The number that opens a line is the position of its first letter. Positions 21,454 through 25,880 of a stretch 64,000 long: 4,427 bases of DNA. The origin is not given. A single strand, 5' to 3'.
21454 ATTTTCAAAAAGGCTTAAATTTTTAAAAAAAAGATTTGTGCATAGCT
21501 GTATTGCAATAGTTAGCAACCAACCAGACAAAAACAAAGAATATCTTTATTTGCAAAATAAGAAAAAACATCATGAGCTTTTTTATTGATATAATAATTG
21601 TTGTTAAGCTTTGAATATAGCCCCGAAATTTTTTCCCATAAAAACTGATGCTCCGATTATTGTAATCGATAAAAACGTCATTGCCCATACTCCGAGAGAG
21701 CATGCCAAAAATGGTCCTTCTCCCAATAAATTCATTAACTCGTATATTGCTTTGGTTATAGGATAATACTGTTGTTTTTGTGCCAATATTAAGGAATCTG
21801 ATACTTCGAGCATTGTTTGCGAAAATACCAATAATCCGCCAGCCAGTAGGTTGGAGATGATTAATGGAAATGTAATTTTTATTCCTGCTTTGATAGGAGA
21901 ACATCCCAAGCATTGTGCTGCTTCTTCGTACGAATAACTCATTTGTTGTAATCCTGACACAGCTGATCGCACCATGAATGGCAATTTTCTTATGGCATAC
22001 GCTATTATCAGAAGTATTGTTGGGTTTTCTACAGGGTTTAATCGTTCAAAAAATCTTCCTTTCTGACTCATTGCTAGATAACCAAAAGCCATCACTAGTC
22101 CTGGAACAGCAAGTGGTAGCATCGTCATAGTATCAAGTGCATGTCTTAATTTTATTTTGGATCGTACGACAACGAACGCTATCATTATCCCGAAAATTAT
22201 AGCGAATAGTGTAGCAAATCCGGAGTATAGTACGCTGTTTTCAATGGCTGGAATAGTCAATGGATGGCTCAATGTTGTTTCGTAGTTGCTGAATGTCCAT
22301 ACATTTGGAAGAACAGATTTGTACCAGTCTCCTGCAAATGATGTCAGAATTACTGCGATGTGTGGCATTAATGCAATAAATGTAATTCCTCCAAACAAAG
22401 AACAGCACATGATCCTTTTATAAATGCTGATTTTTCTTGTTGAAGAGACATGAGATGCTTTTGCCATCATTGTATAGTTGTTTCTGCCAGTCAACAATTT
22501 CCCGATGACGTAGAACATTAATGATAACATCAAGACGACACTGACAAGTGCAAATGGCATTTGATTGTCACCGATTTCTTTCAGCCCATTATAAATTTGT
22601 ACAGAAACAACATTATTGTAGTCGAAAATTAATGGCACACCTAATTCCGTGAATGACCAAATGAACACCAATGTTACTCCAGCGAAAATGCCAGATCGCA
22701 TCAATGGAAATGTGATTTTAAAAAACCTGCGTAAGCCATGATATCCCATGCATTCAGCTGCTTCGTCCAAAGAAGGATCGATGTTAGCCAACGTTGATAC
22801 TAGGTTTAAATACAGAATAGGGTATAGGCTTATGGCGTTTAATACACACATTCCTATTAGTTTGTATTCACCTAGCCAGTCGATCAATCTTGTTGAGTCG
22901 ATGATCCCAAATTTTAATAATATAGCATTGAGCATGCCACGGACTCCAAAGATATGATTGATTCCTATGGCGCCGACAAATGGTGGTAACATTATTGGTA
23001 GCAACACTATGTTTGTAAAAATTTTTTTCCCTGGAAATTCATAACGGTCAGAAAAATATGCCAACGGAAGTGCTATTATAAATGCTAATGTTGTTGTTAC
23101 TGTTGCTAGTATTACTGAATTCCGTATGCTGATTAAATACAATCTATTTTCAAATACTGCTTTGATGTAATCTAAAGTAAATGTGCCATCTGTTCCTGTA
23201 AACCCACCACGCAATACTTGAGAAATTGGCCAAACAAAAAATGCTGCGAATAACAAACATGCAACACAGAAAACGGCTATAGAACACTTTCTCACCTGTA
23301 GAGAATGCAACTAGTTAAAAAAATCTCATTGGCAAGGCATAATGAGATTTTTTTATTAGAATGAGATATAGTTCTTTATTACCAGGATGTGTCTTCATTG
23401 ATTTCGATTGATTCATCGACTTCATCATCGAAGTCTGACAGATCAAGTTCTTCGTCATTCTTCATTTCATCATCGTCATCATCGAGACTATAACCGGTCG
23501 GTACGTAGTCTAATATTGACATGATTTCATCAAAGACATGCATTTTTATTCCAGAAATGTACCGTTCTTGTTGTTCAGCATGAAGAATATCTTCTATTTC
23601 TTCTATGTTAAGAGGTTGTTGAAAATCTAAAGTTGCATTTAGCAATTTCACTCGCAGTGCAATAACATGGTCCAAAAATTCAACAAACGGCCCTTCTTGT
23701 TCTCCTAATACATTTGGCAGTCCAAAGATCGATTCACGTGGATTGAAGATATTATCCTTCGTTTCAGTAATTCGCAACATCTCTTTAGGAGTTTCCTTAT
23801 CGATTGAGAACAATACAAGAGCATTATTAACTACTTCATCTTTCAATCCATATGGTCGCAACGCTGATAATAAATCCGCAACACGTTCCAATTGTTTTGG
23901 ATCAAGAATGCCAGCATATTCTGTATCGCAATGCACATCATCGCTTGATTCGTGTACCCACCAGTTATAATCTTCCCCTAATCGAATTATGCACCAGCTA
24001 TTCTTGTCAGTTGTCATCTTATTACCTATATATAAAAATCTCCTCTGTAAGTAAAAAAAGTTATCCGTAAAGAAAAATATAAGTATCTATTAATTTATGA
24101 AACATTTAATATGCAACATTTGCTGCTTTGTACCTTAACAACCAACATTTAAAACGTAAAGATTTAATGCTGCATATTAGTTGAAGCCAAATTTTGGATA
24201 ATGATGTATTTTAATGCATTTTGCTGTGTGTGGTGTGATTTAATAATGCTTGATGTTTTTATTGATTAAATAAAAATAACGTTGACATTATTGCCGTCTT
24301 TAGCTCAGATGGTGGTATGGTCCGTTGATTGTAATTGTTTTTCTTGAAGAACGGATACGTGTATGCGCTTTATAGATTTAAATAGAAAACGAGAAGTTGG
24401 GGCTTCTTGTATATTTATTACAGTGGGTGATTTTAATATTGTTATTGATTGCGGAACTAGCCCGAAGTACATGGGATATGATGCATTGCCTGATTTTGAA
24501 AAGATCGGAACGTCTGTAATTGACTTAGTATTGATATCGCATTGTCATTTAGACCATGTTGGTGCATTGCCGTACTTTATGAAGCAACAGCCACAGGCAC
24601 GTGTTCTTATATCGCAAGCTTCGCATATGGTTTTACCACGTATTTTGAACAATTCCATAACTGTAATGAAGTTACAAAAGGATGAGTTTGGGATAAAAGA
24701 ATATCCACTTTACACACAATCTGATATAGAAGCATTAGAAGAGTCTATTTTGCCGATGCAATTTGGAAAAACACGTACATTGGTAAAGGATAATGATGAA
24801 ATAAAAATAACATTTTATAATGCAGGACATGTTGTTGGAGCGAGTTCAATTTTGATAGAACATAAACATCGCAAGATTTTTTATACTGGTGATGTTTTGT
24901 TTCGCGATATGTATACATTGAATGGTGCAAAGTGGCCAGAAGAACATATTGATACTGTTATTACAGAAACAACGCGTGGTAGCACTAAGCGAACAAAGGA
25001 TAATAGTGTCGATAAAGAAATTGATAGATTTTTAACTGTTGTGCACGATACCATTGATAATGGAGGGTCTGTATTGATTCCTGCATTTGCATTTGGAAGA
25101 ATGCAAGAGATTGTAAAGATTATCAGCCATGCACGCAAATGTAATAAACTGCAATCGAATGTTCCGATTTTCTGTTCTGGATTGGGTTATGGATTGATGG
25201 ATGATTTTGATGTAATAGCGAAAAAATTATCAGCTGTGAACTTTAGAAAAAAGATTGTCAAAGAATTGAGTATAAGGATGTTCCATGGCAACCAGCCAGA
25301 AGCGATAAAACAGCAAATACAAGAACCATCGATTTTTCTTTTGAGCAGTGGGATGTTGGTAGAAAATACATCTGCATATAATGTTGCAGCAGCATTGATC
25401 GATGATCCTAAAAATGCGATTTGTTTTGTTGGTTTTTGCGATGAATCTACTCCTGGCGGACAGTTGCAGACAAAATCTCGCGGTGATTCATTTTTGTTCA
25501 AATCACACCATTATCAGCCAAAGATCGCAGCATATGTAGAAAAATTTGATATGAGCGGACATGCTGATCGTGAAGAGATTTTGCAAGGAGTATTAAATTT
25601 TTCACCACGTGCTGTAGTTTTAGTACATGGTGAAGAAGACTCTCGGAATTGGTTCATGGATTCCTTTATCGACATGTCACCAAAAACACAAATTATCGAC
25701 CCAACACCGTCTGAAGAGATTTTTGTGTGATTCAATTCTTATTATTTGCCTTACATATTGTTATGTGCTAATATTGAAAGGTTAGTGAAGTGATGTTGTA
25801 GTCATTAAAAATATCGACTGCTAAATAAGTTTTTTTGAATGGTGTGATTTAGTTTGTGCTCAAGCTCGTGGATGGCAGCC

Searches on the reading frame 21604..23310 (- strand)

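Call 55: search_protein_families(library=pfam, proteins=[window:21604-23310:-], max_evalue=0.001)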
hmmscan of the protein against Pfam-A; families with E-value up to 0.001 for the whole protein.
window:21604-23310:- (568 aa): 1 family
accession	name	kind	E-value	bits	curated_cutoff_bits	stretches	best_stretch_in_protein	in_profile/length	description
PF00528.27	BPD_transp_1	-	4.7e-23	82.3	26.4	2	81-269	2-174/184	Binding-protein-dependent transport system inner membrane component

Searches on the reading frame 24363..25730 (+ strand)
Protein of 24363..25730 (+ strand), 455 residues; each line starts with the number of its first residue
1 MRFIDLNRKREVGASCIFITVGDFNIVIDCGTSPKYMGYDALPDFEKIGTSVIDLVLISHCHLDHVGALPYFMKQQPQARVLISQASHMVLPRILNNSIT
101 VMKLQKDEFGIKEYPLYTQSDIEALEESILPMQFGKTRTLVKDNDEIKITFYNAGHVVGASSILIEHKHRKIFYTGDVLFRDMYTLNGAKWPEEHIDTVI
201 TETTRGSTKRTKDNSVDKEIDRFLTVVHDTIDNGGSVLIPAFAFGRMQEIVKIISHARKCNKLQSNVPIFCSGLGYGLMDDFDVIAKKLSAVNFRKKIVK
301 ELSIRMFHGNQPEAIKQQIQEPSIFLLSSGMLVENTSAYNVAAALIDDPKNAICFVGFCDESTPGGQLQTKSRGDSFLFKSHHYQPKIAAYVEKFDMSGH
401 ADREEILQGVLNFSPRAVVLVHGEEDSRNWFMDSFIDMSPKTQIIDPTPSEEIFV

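Call 55: search_protein_families(library=pfam, proteins=[window:24363-25730:+], max_evalue=0.001)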
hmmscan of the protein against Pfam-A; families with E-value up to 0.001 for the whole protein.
window:24363-25730:+ (455 aa): 6 families
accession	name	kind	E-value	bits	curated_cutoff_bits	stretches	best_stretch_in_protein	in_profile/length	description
PF16661.11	Lactamase_B_6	-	5e-17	62.3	27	1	19-193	2-177/193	Metallo-beta-lactamase superfamily domain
PF00753.33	Lactamase_B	-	8.2e-16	59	22.7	1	12-189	4-161/196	Metallo-beta-lactamase superfamily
PF07521.17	RMMBL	-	5.2e-10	39.6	21.6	1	386-431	2-48/63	Zn-dependent metallo-hydrolase RNA specificity domain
PF10996.14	Beta-Casp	-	4.3e-09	37.4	27.7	1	247-368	1-120/120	Beta-Casp domain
PF12706.13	Lactamase_B_2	-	1.5e-08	35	27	1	25-179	2-144/200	Beta-lactamase superfamily domain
PF13483.12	Lactamase_B_3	-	0.00085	19.8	24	0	12-68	5-52/160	Beta-lactamase superfamily domain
